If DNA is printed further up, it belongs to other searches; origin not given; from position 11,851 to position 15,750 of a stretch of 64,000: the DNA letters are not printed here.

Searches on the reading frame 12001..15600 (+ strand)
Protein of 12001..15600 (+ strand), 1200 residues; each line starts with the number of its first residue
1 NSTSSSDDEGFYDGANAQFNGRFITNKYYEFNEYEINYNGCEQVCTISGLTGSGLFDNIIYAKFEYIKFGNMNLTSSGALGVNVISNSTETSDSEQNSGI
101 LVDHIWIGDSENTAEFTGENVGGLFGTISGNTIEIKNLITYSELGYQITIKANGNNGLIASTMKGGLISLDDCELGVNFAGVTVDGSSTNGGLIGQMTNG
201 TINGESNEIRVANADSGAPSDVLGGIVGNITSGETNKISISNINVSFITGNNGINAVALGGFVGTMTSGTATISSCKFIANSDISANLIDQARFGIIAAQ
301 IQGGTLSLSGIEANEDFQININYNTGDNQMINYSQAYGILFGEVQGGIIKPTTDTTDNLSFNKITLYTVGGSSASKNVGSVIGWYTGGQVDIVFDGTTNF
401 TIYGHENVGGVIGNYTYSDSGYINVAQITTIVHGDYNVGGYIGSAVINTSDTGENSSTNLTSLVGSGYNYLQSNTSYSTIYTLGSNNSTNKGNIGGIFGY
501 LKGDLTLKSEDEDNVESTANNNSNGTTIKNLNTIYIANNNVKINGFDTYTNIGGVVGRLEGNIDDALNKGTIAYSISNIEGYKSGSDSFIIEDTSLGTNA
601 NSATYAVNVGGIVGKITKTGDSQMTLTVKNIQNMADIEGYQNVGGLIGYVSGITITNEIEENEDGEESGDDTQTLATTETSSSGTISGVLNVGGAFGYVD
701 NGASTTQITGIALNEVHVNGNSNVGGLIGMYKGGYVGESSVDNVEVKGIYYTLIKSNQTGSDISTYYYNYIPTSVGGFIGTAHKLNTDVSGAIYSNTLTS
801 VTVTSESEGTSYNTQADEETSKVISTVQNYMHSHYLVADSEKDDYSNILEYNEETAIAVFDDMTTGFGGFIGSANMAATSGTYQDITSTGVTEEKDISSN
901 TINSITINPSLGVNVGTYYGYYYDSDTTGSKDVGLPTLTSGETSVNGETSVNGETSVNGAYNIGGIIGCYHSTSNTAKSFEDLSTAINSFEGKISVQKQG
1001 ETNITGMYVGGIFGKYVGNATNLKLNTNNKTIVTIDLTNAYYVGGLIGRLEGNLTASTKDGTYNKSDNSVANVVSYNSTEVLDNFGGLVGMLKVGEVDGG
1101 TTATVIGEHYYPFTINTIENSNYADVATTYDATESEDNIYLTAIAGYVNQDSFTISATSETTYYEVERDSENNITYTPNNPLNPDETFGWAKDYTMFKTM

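Call 92: search_solved_structures(query=window:12001-15600:+, max_evalue=1)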
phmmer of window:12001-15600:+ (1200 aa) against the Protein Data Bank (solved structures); distinct sequences matched with E-value up to 1: 0.

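Call 93: search_protein_families(library=pfam, proteins=[window:12001-15600:+], max_evalue=10)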
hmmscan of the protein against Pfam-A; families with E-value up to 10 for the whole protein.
window:12001-15600:+ (1200 aa): 1 family
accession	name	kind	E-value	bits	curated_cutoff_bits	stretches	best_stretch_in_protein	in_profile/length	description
PF02829.19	3H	-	0.034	14.8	25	1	791-843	31-83/97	3H domain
